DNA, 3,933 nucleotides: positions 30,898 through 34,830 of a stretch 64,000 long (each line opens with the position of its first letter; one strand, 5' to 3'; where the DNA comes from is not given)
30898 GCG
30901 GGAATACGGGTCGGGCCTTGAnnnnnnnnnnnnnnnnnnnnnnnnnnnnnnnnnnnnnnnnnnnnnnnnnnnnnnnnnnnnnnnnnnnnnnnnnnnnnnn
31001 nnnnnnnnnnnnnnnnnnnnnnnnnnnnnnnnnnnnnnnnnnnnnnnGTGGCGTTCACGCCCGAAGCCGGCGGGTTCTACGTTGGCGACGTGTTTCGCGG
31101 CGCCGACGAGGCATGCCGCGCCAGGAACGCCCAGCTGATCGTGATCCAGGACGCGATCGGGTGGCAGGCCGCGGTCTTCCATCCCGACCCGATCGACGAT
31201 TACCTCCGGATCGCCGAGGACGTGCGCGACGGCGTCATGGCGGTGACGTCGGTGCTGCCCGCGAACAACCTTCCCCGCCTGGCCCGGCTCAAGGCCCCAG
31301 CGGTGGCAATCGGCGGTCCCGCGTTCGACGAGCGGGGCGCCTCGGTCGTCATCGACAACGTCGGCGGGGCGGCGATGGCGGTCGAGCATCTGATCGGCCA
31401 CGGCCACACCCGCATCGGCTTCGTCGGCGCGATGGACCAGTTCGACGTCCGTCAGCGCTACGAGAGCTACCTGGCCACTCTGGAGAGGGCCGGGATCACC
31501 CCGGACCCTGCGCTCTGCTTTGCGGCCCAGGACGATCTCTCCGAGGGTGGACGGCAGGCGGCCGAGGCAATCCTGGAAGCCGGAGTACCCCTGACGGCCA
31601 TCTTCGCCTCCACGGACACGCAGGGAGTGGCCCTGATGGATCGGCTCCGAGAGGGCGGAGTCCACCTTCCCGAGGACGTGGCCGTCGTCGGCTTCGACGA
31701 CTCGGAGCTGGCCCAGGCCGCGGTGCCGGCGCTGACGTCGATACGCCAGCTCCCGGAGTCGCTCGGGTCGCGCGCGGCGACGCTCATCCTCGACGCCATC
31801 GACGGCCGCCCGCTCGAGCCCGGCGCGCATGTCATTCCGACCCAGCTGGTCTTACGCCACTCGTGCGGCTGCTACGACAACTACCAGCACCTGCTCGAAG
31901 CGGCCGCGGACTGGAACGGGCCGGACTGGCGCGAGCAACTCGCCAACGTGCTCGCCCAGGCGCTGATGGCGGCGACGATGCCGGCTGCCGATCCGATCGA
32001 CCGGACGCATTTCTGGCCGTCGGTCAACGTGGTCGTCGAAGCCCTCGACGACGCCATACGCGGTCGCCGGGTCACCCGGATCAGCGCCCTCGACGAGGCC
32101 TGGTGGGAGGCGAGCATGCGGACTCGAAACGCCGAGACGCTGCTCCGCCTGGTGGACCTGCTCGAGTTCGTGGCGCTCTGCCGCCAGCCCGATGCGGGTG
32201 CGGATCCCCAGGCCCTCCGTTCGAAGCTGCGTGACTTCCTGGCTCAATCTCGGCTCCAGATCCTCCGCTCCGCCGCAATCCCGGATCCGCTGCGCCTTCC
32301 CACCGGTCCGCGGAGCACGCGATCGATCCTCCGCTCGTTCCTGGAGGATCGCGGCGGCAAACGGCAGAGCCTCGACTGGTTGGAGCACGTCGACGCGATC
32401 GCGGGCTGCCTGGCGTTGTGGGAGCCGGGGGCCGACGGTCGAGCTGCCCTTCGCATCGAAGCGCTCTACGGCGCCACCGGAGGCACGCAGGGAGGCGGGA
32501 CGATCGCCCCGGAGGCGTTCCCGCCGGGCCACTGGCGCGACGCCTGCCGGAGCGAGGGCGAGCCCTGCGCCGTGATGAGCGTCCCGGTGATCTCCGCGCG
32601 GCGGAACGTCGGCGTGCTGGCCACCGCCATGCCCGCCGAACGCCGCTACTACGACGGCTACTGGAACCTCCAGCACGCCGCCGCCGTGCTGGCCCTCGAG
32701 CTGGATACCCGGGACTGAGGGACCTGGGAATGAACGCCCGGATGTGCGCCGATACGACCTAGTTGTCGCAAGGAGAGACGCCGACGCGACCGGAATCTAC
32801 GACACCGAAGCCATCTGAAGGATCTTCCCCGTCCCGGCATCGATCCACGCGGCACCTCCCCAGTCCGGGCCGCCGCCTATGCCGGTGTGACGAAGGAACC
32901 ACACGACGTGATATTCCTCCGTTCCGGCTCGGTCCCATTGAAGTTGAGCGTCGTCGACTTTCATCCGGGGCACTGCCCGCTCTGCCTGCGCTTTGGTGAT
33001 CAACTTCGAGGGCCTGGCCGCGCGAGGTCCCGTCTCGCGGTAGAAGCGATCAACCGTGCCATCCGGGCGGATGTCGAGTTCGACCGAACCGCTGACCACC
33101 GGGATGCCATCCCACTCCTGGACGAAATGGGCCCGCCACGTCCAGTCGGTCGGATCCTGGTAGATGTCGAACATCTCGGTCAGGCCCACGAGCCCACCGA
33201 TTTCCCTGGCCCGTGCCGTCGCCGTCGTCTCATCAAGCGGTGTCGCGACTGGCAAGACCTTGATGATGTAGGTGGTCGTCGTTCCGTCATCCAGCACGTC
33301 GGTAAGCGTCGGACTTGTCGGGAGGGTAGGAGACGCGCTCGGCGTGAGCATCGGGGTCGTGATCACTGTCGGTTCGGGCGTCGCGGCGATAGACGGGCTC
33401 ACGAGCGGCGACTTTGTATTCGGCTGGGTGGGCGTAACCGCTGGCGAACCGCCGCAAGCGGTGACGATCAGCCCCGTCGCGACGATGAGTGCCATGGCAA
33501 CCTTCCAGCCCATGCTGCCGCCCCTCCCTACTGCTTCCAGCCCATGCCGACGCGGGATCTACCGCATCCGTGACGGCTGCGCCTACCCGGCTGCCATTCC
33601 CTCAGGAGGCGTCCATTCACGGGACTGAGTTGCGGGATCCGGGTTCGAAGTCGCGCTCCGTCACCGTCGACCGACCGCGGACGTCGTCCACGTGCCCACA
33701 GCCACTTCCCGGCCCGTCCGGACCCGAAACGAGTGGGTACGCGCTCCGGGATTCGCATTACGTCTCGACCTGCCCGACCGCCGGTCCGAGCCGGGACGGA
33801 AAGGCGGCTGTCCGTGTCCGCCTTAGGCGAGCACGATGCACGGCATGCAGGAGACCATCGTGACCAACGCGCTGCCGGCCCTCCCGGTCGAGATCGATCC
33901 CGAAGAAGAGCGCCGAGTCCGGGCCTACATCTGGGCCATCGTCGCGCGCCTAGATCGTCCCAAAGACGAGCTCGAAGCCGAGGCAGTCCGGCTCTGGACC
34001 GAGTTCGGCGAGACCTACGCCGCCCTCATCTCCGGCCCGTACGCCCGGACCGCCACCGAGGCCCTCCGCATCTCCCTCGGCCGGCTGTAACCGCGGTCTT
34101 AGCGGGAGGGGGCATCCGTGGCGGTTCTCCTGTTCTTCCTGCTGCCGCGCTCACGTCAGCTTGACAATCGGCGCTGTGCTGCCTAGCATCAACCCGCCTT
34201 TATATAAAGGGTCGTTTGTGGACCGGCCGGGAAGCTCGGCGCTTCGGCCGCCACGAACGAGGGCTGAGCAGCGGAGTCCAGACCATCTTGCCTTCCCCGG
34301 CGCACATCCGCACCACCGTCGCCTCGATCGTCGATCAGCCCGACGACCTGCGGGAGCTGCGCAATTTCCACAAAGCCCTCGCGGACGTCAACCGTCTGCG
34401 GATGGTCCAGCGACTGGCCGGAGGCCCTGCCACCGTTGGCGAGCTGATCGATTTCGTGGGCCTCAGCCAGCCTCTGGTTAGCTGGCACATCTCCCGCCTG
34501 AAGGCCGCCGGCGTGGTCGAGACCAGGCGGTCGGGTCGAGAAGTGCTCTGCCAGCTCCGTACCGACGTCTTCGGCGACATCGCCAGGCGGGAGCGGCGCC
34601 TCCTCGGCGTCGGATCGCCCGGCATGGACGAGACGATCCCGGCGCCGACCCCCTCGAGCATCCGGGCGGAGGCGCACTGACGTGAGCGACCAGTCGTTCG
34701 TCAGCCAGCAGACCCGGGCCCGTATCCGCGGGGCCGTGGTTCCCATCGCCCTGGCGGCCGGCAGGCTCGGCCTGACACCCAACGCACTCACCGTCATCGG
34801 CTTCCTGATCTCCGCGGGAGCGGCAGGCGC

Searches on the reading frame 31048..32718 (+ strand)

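Call 26: search_protein_families(library=pfam, proteins=[window:31048-32718:+], max_evalue=0.001)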
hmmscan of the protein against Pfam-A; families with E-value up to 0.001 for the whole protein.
window:31048-32718:+ (556 aa): 2 families
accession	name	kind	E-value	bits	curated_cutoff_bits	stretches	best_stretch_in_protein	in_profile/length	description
PF13377.12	Peripla_BP_3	-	1.8e-34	119.7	26.5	1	112-273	1-167/167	Periplasmic binding protein-like domain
PF13407.12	Peripla_BP_4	-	8e-06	26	35.1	1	107-254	106-257/258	Periplasmic binding protein domain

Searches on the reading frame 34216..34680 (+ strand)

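Call 26: search_protein_families(library=pfam, proteins=[window:34216-34680:+], max_evalue=0.001)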
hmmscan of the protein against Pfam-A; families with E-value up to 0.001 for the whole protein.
window:34216-34680:+ (154 aa): 5 families
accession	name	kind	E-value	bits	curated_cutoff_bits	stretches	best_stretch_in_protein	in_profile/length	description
PF01022.26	HTH_5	-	3.7e-10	40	22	1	57-102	1-46/47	Bacterial regulatory protein, arsR family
PF12840.13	HTH_20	-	1.1e-09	38.6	27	1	55-104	1-51/51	Helix-turn-helix domain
PF13412.12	HTH_24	-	2.6e-06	27.4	21.9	1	70-102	16-48/48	Winged helix-turn-helix DNA-binding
PF12802.13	MarR_2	-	8.7e-06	26.2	27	1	63-107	13-56/61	MarR family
PF24034.1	DUF7343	-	0.00068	19.9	27.6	1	66-111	13-58/62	Domain of unknown function (DUF7343)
